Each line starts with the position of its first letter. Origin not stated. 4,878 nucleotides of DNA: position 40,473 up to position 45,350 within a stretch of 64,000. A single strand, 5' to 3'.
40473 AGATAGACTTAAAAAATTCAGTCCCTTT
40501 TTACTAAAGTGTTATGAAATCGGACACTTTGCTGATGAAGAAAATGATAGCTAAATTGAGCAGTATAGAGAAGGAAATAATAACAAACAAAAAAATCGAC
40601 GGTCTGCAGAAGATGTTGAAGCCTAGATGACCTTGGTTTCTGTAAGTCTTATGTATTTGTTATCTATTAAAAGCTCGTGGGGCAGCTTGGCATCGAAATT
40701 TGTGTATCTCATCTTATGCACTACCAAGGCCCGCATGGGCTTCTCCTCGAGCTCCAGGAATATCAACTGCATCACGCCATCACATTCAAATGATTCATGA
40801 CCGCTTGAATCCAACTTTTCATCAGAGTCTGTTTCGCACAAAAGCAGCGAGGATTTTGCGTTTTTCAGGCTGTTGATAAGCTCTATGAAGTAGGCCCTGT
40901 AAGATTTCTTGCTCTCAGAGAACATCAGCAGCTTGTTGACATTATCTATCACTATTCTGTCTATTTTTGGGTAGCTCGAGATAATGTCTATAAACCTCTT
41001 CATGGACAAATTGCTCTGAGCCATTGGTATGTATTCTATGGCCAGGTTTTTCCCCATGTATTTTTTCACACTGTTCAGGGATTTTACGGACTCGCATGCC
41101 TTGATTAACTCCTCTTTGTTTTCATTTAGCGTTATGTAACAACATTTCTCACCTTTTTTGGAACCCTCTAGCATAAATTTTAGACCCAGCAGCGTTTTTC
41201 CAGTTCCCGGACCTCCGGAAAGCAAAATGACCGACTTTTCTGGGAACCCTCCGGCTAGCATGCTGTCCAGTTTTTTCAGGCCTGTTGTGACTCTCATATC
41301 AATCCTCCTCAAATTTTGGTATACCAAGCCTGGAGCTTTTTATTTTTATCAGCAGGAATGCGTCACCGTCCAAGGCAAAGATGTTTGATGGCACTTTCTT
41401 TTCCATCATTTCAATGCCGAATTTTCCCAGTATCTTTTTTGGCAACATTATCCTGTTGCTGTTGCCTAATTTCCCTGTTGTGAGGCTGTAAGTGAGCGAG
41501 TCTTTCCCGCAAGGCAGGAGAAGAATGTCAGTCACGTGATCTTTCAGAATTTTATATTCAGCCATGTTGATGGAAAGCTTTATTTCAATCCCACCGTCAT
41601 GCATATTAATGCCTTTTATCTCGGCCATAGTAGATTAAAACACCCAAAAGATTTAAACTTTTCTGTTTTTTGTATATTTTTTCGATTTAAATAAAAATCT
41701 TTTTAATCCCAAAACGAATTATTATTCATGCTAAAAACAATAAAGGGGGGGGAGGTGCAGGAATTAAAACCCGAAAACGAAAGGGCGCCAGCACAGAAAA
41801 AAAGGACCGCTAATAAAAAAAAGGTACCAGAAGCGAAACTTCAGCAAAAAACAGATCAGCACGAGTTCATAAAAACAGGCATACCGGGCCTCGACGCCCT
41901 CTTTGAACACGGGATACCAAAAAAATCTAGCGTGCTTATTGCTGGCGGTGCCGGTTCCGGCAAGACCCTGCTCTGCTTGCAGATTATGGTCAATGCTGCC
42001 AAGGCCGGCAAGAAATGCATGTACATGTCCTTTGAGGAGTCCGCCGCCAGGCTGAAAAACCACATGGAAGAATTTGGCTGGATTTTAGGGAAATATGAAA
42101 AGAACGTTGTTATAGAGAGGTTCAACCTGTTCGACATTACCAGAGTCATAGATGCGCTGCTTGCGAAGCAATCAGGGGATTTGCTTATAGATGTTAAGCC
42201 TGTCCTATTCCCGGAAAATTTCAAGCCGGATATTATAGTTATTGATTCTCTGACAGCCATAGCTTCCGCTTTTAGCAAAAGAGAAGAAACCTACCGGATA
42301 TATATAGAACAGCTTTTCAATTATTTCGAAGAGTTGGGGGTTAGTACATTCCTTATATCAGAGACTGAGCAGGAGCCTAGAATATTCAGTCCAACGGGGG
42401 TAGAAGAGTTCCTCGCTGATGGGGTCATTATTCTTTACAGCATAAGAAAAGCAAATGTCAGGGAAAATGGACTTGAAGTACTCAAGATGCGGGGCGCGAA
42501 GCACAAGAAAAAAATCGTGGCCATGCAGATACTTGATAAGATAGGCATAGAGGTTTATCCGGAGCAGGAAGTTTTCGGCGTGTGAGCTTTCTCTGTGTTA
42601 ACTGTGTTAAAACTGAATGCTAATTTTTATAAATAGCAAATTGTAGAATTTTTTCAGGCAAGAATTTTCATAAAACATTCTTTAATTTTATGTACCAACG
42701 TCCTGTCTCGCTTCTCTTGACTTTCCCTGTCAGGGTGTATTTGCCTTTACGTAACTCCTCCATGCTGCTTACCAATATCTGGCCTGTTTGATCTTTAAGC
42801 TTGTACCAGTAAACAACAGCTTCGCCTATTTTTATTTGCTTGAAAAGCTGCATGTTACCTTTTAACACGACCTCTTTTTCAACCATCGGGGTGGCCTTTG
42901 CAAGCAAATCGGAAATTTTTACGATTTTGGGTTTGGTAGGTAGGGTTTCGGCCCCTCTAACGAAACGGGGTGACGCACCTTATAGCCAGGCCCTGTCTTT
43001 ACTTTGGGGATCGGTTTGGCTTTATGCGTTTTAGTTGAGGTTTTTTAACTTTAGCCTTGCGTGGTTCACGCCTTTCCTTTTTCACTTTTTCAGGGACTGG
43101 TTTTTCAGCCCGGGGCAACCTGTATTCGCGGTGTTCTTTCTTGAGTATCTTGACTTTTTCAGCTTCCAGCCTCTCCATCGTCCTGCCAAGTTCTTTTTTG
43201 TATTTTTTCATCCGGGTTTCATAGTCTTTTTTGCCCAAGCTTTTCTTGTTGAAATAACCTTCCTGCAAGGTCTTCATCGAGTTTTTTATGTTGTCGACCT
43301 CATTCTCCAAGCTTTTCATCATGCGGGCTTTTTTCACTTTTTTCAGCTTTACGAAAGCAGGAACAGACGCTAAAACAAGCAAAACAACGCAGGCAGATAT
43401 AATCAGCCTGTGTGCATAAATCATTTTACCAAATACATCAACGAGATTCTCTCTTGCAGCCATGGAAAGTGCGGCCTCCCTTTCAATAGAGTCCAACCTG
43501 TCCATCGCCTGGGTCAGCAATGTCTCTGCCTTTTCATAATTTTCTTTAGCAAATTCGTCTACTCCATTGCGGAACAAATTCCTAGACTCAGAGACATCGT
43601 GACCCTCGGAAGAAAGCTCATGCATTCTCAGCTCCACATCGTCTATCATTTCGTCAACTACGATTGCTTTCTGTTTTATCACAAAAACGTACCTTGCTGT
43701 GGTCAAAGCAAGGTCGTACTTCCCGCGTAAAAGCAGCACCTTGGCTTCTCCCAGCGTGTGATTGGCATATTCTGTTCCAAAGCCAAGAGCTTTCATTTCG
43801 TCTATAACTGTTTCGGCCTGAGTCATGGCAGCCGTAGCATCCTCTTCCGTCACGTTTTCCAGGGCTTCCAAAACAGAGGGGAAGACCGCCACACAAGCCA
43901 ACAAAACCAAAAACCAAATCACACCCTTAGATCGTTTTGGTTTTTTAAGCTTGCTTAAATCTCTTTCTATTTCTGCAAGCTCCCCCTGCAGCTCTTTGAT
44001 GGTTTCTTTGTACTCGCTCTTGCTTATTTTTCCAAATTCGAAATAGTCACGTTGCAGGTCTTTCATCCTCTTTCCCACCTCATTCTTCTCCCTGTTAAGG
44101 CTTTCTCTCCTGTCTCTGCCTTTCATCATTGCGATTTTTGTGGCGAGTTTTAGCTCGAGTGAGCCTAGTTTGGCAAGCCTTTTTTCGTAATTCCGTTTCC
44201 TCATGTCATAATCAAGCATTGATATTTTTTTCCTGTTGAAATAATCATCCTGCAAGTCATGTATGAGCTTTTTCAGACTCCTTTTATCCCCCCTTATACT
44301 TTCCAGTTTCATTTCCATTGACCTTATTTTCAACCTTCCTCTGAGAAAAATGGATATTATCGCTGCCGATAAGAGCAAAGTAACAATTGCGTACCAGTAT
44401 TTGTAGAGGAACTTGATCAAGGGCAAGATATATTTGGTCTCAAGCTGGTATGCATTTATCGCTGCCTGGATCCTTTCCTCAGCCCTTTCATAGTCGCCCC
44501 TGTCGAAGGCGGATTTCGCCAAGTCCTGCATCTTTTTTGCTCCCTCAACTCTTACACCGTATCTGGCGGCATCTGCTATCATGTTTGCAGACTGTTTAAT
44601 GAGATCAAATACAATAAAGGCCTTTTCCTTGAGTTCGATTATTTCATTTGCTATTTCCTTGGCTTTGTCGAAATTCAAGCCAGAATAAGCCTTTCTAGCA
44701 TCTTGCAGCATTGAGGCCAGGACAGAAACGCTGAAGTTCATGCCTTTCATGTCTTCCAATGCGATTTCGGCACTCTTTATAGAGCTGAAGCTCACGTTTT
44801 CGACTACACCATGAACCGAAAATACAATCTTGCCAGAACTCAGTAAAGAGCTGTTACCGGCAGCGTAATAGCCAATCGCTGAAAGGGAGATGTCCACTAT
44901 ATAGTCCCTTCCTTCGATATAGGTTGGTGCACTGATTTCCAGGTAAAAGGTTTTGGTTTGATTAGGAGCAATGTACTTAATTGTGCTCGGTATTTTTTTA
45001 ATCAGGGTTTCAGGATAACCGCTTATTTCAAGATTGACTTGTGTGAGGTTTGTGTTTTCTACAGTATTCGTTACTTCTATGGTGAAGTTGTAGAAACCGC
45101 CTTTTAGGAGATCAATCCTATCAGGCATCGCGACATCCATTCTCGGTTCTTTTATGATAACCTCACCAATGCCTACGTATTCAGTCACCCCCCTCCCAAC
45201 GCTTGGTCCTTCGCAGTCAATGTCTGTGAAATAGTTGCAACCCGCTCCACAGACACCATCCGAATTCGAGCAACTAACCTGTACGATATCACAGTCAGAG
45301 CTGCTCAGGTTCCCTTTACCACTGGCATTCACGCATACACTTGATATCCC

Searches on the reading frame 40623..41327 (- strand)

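Call 58: search_protein_families(library=ncbifam, proteins=[window:40623-41327:-], max_evalue=0.001)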
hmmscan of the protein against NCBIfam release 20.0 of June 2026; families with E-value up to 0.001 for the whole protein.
window:40623-41327:- (234 aa): 22 families
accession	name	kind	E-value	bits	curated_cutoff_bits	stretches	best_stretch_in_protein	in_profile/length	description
TIGR03880.1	KaiC_arch_3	hypoth_equivalog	2.1e-28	99.4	249.45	1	16-212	1-202/224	KaiC domain-containing protein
NF006799.0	PRK09302.1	equivalog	1.1e-26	93.5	408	1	9-230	251-473/515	circadian clock protein KaiC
TIGR03877.1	thermo_KaiC_1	hypoth_equivalog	1.4e-21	77.1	307.25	1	12-81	3-72/238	KaiC domain-containing protein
TIGR03881.1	KaiC_arch_4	hypoth_equivalog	9.2e-20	71.3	247.8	1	12-161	2-119/231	KaiC domain-containing protein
TIGR02655.1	circ_KaiC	equivalog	8.6e-16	57.6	546.25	1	7-214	239-448/484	circadian clock protein KaiC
NF052589.1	ArlH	equivalog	7e-12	45.5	215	1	18-163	7-157/229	archaellum protein ArlH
NF004723.0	PRK06067.1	subfamily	7.1e-12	45.4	194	1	13-208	16-214/243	flagellar accessory protein FlaH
TIGR03878.1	thermo_KaiC_2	hypoth_equivalog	2.4e-08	33.6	232.2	1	23-162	28-170/259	KaiC domain-containing protein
TIGR03600.1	phage_DnaB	exception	2.4e-08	33.4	498.65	1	13-98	177-263/421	phage replicative helicase, DnaB family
NF004629.0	PRK05973.1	equivalog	3.4e-08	32.8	156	1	30-82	63-115/237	DNA helicase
TIGR00416.1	sms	equivalog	6.2e-08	31.8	403.05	1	11-106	74-168/454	DNA repair protein RadA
NF006320.0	PRK08533.1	equivalog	1e-07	31.8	215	1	19-149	12-145/230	flagellar accessory protein FlaH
TIGR03420.1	DnaA_homol_Hda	equivalog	1.4e-06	28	194.8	0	19-85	28-92/226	DnaA regulatory inactivator Hda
NF045863.1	glide_MMOB1660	exception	1.4e-06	27.5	600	1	8-89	118-197/515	MMOB1660 family gliding motility ATPase complex subunit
TIGR02237.1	recomb_radB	equivalog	4.6e-06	26.6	172.4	1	20-150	1-125/210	DNA repair and recombination protein RadB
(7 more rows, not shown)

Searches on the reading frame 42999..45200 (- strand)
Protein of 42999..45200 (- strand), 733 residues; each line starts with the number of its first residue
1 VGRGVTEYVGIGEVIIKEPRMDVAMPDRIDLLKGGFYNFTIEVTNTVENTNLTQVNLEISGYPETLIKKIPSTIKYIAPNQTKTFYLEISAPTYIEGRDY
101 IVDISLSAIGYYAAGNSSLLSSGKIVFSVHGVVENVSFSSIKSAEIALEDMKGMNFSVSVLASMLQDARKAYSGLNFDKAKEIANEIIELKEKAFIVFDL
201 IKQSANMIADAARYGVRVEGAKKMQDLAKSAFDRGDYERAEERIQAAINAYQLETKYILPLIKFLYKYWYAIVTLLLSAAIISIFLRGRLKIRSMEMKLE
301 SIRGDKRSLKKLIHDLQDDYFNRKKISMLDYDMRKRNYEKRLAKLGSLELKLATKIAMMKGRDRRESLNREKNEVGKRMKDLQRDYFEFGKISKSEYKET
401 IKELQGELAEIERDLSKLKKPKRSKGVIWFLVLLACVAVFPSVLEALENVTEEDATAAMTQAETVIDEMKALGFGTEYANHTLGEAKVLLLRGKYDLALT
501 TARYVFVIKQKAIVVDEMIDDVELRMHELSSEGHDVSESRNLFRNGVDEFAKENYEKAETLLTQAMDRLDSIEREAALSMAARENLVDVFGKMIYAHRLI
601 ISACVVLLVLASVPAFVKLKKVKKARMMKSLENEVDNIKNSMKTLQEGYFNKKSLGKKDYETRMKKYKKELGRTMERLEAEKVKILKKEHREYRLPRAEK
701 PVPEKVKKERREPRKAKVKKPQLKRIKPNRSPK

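Call 64: find_homologous_proteins(query=window:42999-45200:-, max_evalue=0.001)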
Query window:42999-45200:- (733 aa): 1 proteins with E <= 0.001 among 8000 candidates.
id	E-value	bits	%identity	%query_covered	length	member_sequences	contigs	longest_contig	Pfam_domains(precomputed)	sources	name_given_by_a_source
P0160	6.6e-233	793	58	92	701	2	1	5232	-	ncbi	ncbi:MAG: hypothetical protein V3U72_04995, partial [Candidatus Aenigmarchaeota archaeon]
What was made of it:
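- Tried and rejected: The third word-index search, on p2, gave a single hit (call 64).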

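Call 75: find_encoding_contigs(protein=P0160, flank=6000, max_places=4)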
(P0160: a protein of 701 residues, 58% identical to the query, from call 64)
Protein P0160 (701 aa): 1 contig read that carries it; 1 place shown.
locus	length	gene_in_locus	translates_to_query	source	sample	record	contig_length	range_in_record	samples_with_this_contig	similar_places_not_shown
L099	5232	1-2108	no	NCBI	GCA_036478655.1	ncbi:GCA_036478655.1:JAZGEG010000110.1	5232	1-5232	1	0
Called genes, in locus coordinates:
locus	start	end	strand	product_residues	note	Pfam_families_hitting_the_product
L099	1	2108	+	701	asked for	?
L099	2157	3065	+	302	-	PF00056:Ldh_1_N, PF02866:Ldh_1_C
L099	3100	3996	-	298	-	PF13793:Pribosyltran_N, PF00156:Pribosyltran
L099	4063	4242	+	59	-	-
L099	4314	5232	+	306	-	PF00480:ROK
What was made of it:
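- The gene immediately downstream of its ortholog is an Ldh gene (call 75).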

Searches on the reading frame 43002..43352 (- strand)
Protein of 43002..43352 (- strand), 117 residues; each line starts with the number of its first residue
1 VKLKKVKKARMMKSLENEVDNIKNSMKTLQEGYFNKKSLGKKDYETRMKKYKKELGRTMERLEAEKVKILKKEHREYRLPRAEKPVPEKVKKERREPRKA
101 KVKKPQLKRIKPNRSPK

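Call 57: search_protein_families(library=pfam, proteins=[window:43002-43352:-], max_evalue=10)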
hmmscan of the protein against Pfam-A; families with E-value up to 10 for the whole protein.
seq(117 aa): 15 families
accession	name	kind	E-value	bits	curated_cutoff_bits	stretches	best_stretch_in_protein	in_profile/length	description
PF07028.16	DUF1319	-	0.0012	19.4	28.1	1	11-46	44-79/109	Protein of unknown function (DUF1319)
PF00838.24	TCTP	-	0.024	15.3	24.3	1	17-76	63-116/164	Translationally controlled tumour protein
PF14662.11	KASH_CCD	-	0.024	15.1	43.3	1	8-71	58-116/191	Coiled-coil region of CCDC155 or KASH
PF18219.6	SidC_N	-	0.031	13.7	25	1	19-80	34-93/465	SidC N-terminal domain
PF15821.10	DUF4709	-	0.051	14.4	27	1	11-76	28-89/110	Domain of unknown function (DUF4709)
PF14272.11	Gly_rich_SFCGS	-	0.069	13.6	27.3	1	8-49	72-113/114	Glycine-rich SFCGS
PF13211.12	DUF4019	-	0.11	13.4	26.5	1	30-65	20-55/104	Protein of unknown function (DUF4019)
PF07253.16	Gypsy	-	0.13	11.2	27.5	1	14-73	165-223/472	Gypsy protein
PF07361.16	Cytochrom_B562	-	0.26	12.3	30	1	2-76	12-89/102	Cytochrome b562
PF17522.7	DUF5446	-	0.43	11.2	26.2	0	43-67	16-40/72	Family of unknown function (DUF5446)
PF04871.18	Uso1_p115_C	-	0.51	11.1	28.4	2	10-43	46-75/121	Uso1 / p115 like vesicle tethering protein, C terminal region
PF16991.10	SIR4_SID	-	0.51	10.8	27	1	6-67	33-94/163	Sir4 SID domain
PF11488.14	Lge1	-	4.1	8.1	25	1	46-74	16-44/71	Transcriptional regulatory protein LGE1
PF03961.19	FapA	-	5.7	6.9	31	1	12-77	165-229/272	Flagellar Assembly Protein A beta solenoid domain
PF06746.16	DUF1216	-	7.3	7.1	21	0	4-75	16-82/134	Protein of unknown function (DUF1216)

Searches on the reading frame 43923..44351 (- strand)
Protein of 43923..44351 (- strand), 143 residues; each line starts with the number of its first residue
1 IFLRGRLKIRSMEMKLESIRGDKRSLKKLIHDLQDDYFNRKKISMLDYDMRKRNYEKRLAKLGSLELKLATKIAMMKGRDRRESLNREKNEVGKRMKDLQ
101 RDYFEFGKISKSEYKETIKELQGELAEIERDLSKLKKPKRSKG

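Call 57: search_protein_families(library=pfam, proteins=[window:43923-44351:-], max_evalue=10)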
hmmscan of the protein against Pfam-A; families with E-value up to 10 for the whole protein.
seq(143 aa): 17 families
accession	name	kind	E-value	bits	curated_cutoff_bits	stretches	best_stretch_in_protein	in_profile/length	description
PF08702.15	Fib_alpha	-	0.014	16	29.9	2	76-137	63-123/143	Fibrinogen alpha/beta chain family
PF09177.16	STX6_10_61_N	-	0.019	15.9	29.4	1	89-137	7-62/99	Syntaxin 6/10/61, N-terminal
PF07889.17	DUF1664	-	0.02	15.4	34.6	1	82-136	54-107/124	Protein of unknown function (DUF1664)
PF02403.27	Seryl_tRNA_N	-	0.038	14.7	28.2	1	53-137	16-95/108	Seryl-tRNA synthetase N-terminal domain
PF18142.6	SLATT_fungal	-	0.047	14.2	26.5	1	62-130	51-120/121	SMODS and SLOG-associating 2TM effector domain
PF06810.17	Phage_scaffold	-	0.063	13.7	35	1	61-137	8-95/170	Phage capsid assembly scaffolding protein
PF16515.11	HIP1_clath_bdg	-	0.25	12.2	28.8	1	77-137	17-73/99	Clathrin-binding domain of Huntingtin-interacting protein 1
PF07028.16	DUF1319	-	0.43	11.3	28.1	1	80-135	43-98/109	Protein of unknown function (DUF1319)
PF18822.6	CdvA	-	0.74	10.3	30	1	39-137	11-103/123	CdvA-like coiled-coil domain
PF04977.20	DivIC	-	0.74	10.1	28.9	1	8-37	25-54/80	Septum formation initiator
PF05377.16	FlaC_arch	-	0.78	10.6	27.8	1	8-36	8-36/55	Flagella accessory protein C (FlaC)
PF13864.11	Enkurin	-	1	10.4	23.6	0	57-139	26-92/92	Calmodulin-binding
PF24615.2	Spectrin_Anc-1_2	-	1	10.1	28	0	52-136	13-91/105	Nuclear anchorage protein 1, spectrin repeat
PF10211.14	Ax_dynein_light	-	1.4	9.3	26.4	1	76-137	122-183/187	Axonemal dynein light chain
PF07926.17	TPR_MLP1_2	-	5.5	7.5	36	0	80-100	96-116/129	TPR/MLP1/MLP2-like protein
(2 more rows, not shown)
